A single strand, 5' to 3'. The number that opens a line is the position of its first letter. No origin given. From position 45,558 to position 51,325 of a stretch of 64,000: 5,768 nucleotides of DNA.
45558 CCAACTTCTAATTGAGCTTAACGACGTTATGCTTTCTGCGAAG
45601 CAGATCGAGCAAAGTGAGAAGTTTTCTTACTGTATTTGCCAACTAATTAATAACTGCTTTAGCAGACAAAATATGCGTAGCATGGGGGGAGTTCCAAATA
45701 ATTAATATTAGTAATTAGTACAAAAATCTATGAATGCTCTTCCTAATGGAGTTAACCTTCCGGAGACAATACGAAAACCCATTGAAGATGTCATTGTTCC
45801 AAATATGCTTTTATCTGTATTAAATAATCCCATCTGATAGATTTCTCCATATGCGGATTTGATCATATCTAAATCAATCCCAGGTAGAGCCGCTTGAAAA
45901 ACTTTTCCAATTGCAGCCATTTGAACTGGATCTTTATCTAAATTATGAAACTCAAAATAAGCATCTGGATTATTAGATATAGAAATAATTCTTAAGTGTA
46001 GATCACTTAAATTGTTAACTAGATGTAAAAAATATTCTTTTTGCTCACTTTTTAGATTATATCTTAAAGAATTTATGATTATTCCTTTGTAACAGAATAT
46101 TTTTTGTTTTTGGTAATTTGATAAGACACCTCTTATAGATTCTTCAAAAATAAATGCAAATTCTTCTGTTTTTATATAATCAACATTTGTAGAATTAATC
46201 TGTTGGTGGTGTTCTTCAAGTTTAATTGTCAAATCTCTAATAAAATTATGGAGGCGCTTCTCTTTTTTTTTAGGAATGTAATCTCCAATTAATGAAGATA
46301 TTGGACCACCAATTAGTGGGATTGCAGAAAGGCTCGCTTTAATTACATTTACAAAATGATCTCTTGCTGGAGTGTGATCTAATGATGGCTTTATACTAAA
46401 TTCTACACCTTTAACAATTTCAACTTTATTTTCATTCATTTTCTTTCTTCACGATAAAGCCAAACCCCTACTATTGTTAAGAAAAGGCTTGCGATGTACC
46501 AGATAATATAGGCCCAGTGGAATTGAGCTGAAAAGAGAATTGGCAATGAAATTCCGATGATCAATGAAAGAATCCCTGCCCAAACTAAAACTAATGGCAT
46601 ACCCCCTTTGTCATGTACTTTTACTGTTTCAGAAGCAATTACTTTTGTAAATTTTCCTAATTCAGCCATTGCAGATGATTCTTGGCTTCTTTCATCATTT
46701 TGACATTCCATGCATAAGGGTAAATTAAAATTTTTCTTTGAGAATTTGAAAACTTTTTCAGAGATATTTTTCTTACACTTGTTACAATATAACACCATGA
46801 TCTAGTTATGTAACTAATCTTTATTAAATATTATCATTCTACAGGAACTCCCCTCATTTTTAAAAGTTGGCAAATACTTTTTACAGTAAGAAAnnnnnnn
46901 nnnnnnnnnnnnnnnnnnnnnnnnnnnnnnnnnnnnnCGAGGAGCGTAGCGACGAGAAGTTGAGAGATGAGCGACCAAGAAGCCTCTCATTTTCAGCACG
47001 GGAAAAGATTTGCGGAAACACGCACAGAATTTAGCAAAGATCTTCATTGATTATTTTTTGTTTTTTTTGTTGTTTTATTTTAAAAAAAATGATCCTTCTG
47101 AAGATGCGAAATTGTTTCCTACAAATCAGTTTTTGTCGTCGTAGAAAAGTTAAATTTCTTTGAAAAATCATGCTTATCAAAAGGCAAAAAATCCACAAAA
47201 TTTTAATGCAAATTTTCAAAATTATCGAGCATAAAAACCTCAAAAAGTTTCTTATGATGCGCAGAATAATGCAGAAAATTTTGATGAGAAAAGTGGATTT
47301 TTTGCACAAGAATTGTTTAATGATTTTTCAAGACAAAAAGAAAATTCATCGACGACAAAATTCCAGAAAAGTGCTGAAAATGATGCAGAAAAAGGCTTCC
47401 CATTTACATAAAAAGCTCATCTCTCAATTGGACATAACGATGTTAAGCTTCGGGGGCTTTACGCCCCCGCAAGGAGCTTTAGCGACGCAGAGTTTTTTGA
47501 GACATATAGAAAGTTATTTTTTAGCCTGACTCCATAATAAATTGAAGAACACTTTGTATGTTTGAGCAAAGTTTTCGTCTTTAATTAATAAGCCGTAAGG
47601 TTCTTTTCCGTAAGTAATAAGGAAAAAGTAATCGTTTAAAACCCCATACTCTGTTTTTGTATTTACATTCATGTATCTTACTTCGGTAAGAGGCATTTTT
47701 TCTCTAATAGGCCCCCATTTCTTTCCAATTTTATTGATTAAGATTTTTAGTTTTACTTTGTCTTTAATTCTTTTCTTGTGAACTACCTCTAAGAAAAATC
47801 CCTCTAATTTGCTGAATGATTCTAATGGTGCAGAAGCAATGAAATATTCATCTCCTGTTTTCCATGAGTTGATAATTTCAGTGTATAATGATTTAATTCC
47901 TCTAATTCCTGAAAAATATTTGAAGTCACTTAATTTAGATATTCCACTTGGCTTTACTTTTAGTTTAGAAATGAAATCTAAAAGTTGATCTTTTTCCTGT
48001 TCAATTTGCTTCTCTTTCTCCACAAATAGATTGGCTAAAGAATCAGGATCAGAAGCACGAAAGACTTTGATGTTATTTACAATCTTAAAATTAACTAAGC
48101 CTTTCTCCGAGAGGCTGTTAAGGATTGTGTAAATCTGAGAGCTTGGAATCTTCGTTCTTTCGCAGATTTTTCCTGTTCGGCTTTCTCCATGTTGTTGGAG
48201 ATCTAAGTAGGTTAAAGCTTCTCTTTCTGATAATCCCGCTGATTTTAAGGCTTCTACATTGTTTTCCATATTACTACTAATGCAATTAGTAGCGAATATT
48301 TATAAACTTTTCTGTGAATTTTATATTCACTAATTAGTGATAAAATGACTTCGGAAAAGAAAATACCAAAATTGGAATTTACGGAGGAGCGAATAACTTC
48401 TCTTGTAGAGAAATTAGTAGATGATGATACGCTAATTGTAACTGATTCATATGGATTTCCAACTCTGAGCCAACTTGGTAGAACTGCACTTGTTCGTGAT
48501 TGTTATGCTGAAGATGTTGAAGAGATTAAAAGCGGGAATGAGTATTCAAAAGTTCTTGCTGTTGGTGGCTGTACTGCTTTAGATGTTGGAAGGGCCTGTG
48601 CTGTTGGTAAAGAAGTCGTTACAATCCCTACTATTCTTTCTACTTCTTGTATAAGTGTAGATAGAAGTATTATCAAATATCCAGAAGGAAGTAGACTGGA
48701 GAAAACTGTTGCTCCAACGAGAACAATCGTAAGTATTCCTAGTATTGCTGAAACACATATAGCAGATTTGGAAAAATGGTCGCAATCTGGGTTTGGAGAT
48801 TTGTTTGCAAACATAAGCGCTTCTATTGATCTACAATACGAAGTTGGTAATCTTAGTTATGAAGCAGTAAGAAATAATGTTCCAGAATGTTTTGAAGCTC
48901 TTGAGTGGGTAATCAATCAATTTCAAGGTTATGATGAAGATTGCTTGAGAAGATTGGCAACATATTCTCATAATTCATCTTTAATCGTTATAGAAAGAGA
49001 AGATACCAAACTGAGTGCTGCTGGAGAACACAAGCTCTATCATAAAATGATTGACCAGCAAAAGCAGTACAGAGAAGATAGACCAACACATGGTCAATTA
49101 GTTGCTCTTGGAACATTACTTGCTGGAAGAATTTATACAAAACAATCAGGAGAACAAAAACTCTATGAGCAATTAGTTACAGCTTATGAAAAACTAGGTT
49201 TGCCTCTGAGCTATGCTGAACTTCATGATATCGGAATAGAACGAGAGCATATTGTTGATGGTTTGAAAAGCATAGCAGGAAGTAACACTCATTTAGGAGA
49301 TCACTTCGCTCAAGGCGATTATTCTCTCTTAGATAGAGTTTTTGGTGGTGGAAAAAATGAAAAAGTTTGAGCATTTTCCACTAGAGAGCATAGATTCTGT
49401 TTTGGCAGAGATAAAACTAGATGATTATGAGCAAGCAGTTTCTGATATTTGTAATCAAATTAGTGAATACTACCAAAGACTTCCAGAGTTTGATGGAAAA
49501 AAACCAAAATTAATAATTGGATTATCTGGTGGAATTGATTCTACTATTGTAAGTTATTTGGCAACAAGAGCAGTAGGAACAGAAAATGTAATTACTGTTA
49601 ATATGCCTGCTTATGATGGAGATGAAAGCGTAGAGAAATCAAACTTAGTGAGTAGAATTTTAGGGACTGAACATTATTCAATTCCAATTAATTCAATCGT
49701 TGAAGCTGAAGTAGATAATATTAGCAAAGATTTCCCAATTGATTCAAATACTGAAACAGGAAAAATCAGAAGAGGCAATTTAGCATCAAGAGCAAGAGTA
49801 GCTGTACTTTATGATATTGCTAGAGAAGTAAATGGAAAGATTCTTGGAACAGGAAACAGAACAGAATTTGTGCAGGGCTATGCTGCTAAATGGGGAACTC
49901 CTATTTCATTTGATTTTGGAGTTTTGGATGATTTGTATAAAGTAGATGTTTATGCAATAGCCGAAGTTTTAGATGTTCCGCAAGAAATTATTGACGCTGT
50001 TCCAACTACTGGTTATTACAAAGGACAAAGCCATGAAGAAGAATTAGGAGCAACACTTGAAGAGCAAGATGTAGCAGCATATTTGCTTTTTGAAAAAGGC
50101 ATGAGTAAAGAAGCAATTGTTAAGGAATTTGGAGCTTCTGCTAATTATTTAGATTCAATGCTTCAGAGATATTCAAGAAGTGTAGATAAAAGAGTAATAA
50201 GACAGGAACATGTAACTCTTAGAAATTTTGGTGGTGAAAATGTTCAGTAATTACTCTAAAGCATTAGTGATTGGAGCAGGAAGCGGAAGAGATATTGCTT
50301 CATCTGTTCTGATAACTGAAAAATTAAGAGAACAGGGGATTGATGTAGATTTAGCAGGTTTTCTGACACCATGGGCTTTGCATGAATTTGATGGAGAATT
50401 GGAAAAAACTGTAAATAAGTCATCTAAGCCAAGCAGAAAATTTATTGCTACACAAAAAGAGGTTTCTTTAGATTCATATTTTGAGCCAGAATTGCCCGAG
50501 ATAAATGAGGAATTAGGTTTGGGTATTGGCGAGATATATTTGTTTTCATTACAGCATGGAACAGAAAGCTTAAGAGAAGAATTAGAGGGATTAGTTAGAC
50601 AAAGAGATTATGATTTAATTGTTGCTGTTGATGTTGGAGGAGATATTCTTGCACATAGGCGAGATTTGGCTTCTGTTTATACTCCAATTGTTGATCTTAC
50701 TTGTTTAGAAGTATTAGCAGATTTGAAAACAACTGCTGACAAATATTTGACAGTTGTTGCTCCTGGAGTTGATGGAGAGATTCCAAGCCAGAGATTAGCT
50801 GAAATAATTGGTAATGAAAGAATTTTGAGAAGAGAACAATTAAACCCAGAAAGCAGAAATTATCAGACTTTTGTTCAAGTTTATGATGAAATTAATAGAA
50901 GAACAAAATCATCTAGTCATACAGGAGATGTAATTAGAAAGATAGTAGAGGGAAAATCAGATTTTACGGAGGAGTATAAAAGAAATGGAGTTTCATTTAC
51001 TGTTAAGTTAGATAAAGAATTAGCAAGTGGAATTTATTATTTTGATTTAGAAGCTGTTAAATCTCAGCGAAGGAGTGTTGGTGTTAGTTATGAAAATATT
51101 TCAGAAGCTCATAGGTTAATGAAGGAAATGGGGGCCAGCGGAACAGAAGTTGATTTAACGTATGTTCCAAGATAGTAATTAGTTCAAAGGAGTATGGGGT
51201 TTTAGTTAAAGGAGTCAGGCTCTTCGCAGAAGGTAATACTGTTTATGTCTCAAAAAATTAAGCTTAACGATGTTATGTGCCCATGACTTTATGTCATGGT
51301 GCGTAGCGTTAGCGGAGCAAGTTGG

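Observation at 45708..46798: Two-gene cassette: Zn-ribbon 2-TM protein coupled to an unknown 243-aa protein, bounded by 85-bp inverted repeats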

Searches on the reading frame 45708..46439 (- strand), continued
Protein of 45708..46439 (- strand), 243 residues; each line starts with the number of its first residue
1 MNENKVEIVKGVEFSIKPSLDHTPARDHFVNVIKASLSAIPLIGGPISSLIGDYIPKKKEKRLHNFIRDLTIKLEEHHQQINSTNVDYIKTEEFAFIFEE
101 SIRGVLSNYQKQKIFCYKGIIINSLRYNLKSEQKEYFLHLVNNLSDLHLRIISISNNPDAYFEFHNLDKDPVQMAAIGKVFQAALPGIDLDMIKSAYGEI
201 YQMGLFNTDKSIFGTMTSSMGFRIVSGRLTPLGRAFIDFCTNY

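Call 99: search_protein_families(library=pfam, proteins=[L004:4578-6011:+, L010:3248-4705:+, L093:3903-4700:+, L093:2799-3335:-, L093:1842-2387:+, L002:1854-2702:+, L097:2-850:-], max_evalue=0.05)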
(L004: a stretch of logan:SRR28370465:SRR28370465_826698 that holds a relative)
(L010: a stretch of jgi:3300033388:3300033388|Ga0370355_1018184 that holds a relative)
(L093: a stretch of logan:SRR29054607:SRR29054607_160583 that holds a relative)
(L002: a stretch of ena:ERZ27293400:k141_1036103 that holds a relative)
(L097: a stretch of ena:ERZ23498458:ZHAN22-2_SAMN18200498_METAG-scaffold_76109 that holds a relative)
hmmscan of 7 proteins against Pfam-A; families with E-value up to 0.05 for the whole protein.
L004:4578-6011:+ (477 aa): 0 families

L010:3248-4705:+ (485 aa): 0 families

L093:3903-4700:+ (265 aa): 0 families

L093:2799-3335:- (178 aa): 0 families

L093:1842-2387:+ (181 aa): 0 families

L002:1854-2702:+ (282 aa): 2 families
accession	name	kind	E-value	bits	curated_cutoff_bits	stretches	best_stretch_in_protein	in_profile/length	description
PF01541.30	GIY-YIG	-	0.00013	22.6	22.6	1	185-272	3-74/78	GIY-YIG catalytic domain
PF19835.5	SegE_GIY-YIG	-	0.0023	18.6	25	0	186-281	20-121/123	Putative endonuclease segE, GIY-YIG domain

L097:2-850:- (283 aa): 4 families
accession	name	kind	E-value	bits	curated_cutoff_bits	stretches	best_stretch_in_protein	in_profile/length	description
PF00288.32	GHMP_kinases_N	-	2.4e-20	73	22.3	1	65-142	6-87/87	GHMP kinases N terminal domain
PF08544.19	GHMP_kinases_C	-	7.1e-15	55.6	21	1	209-279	5-80/85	GHMP kinases C terminal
PF10509.15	GalKase_gal_bdg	-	5.4e-06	26.3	23.1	1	4-39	14-49/49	Galactokinase galactose-binding signature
PF22700.2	MVD-like_N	-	0.029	14.5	27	0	71-118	80-127/157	Diphosphomevalonate decarboxylase-like N-terminal domain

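Call 102: search_solved_structures(query=A2, max_evalue=5)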
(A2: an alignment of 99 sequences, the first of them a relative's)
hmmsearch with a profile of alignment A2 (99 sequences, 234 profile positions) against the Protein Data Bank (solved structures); distinct sequences matched with E-value up to 5: 9.
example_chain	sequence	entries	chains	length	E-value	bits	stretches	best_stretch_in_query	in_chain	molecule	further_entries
4xng_A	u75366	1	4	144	0.0037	19.9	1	32-78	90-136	Uncharacterized protein MG218.1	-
7jty_B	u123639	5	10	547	0.14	14.8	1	49-98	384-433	Glucosidase 2 subunit beta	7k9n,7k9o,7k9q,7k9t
7kad_B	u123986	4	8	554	0.14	14.8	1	49-98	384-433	Glucosidase 2 subunit beta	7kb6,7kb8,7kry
7fdp_A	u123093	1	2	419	0.15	14.7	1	11-69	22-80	Insecticidal protein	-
9lc0_M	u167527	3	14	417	0.38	13.4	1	119-159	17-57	Gp64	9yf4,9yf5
8d43_B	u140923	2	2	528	0.41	13.2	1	50-98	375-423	Glucosidase 2 subunit beta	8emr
6mbc_B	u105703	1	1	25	0.78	12.3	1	58-79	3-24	dF4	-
3x0u_A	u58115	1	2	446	1.2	11.7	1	22-72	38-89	Uncharacterized protein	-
9k7z_A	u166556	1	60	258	4.8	9.8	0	55-98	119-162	Cage-i53-Zn1-HEHE-16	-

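Call 108: find_related_loci(query=A1, collection=viral_contigs, flank=4000)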
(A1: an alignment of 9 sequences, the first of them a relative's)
Query A1 (243 aa) in viral_contigs; peptide patterns used: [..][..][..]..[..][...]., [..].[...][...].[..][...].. (x = any residue, [..] = any of these).
96 stretches matched a pattern, but none encodes a relative of the query by tblastn (E <= 1e-3).

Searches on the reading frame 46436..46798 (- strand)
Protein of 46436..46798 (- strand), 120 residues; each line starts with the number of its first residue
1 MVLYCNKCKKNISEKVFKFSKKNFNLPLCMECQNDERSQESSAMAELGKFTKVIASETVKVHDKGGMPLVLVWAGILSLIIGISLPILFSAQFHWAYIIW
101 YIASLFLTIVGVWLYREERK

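Call 11: search_protein_families(library=pfam, proteins=[window:46436-46798:-], max_evalue=0.1)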
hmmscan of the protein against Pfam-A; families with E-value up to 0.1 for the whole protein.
window:46436-46798:- (120 aa): 3 families
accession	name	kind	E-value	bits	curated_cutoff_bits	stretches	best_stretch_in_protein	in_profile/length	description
PF07695.17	7TMR-DISM_7TM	-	0.0016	18.9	29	1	69-119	98-149/205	7TM diverse intracellular signalling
PF13273.12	DUF4064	-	0.021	15.5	32.1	0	91-118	57-84/102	Protein of unknown function (DUF4064)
PF00569.23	ZZ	-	0.097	13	21.4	0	2-39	4-40/45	Zinc finger, ZZ type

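Call 12: search_protein_families(library=padloc, proteins=[window:46436-46798:-], max_evalue=0.1)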
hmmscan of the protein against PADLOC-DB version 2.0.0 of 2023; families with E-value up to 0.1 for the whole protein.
window:46436-46798:- (120 aa): 0 families

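Call 21: find_homologous_proteins(query=window:46436-46798:-)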
Query window:46436-46798:- (120 aa): 2 proteins with E <= 0.001 among 9 candidates.
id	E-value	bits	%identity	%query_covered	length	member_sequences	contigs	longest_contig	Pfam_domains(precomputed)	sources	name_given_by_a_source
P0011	7.4e-75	267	100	100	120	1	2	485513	-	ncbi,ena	-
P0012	3.1e-53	197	71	99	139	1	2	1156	-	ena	-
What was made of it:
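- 46436..46798 (-): Gene for a 120-aa protein. It has an N-terminal CxxC..CxxC zinc-ribbon-like motif (C5, C8, C29, C32) and two C-terminal transmembrane helices. Only one homolog, P0012 at 71% identity (call 21).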

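Call 32: find_encoding_contigs(protein=P0012, flank=6000, max_places=3)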
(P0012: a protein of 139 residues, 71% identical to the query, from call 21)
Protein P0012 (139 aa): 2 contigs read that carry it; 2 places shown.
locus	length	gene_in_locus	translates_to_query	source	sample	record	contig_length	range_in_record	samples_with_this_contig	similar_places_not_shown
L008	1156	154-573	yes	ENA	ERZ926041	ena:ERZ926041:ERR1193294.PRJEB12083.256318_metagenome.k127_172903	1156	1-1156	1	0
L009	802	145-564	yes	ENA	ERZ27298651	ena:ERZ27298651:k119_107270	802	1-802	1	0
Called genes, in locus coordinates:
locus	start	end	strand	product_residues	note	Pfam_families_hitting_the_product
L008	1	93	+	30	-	?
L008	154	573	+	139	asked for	-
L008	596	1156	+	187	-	?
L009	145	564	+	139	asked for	-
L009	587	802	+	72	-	?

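Call 53: search_protein_families(library=ncbifam, proteins=[window:46436-46798:-], max_evalue=0.01)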
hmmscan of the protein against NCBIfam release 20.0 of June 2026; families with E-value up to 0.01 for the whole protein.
window:46436-46798:- (120 aa): 0 families
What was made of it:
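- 46436..46798 (-): No Pfam, PADLOC or NCBIfam family (calls 11, 12, 53).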

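Call 82: search_protein_families(library=padloc, proteins=[L008:596-1156:+], max_evalue=0.001)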
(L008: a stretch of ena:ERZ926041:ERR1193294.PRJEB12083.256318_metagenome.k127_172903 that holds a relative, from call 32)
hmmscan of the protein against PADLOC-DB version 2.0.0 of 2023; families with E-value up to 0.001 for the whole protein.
L008:596-1156:+ (187 aa): 0 families

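Call 99: search_protein_families(library=pfam, proteins=[L008:596-1156:+], max_evalue=0.05)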
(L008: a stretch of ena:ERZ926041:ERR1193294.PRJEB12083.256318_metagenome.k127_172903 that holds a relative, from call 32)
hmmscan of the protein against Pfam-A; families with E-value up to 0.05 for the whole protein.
L008:596-1156:+ (187 aa): 0 families

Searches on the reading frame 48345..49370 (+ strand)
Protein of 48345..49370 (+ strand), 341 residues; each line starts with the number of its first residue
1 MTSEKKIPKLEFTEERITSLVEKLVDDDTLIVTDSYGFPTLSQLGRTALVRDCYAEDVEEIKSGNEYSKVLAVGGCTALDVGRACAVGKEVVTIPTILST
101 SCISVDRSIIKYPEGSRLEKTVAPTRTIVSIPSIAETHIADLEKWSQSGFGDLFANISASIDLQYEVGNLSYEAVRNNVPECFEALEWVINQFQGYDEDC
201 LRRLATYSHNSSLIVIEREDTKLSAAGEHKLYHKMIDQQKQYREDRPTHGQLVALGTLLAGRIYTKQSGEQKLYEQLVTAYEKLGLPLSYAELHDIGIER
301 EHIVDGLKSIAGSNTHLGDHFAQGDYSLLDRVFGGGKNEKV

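Call 11: search_protein_families(library=pfam, proteins=[window:48345-49370:+], max_evalue=0.1)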
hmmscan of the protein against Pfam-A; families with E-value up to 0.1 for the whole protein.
window:48345-49370:+ (341 aa): 4 families
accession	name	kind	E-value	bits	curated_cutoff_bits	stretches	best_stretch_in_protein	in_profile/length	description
PF13685.12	Fe-ADH_2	-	0.0026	18.2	28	1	63-106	71-116/149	Iron-containing alcohol dehydrogenase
PF00465.25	Fe-ADH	-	0.03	14.3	31.3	1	65-104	79-137/168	Iron-containing alcohol dehydrogenase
PF24621.2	DHQS_C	-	0.037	14.4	27.6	1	237-292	74-128/144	3-dehydroquinate synthase C-terminal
PF09724.14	Dcc1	-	0.084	12.7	22.9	0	210-288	48-116/319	Sister chromatid cohesion protein Dcc1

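Call 12: search_protein_families(library=padloc, proteins=[window:48345-49370:+], max_evalue=0.1)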
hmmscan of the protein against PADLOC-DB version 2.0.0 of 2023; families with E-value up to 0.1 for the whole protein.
window:48345-49370:+ (341 aa): 0 families

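Call 53: search_protein_families(library=ncbifam, proteins=[window:48345-49370:+], max_evalue=0.01)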
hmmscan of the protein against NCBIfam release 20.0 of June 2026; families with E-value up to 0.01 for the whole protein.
window:48345-49370:+ (341 aa): 6 families
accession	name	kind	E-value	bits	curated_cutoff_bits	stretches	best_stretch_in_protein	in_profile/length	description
NF002022.0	PRK00843.1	equivalog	4.6e-10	39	413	1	55-308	73-317/350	NAD(P)-dependent glycerol-1-phosphate dehydrogenase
NF006941.0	PRK09423.1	subfamily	1.4e-06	27.4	336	1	57-116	75-136/367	glycerol dehydrogenase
NF007880.0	PRK10586.1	equivalog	2.6e-06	26.6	429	0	47-104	65-126/362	oxidoreductase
NF053832.1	GlycoaldRedHalo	equivalog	0.00029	20.1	550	0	57-111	75-131/363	glycolaldehyde reductase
NF045677.1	FeRespRegIrr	equivalog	0.0028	17.7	170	1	246-330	10-96/127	Fur family transcriptional regulator Irr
NF047954.1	PrpdilGlycDhGldA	equivalog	0.0031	16.8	700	0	59-119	77-139/365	bifunctional L-1,2-propanediol dehydrogenase/glycerol dehydrogenase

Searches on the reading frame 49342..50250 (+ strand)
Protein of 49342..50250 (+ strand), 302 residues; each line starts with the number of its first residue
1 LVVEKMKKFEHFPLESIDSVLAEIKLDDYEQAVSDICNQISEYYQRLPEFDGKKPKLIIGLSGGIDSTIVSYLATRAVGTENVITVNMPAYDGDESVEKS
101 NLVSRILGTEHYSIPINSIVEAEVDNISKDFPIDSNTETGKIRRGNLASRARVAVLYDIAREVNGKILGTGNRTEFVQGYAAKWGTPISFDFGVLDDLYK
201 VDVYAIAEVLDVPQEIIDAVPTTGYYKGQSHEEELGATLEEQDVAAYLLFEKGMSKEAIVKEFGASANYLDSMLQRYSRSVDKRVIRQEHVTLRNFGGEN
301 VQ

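Call 11: search_protein_families(library=pfam, proteins=[window:49342-50250:+], max_evalue=0.1)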
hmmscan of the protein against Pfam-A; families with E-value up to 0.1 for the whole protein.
window:49342-50250:+ (302 aa): 4 families
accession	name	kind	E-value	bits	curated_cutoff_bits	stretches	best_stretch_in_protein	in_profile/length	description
PF02540.23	NAD_synthase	-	3.6e-45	154.4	21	1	55-284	19-239/242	NAD synthase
PF00733.27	Asn_synthase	-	6.3e-05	23.2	21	1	61-117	24-80/354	Asparagine synthase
PF06508.19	QueC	-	0.0059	16.6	22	1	57-121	2-65/210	Queuosine biosynthesis protein QueC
PF03054.22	tRNA_Me_trans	-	0.015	15.4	20.6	1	56-100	2-44/202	tRNA methyl transferase HUP domain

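Call 12: search_protein_families(library=padloc, proteins=[window:49342-50250:+], max_evalue=0.1)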
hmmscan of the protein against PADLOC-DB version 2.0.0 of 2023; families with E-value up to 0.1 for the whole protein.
window:49342-50250:+ (302 aa): 0 families

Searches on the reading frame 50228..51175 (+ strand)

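Call 11: search_protein_families(library=pfam, proteins=[window:50228-51175:+], max_evalue=0.1)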
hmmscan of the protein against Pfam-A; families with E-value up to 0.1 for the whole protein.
window:50228-51175:+ (315 aa): 1 family
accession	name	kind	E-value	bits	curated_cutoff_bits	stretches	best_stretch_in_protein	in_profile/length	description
PF06626.17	DUF1152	-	2.8e-22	79.8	27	1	13-310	1-290/295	Protein of unknown function (DUF1152)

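Call 12: search_protein_families(library=padloc, proteins=[window:50228-51175:+], max_evalue=0.1)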
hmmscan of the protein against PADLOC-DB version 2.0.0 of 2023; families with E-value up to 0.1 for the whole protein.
window:50228-51175:+ (315 aa): 0 families

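Call 53: search_protein_families(library=ncbifam, proteins=[window:50228-51175:+], max_evalue=0.01)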
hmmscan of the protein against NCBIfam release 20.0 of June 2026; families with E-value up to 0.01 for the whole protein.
window:50228-51175:+ (315 aa): 0 families
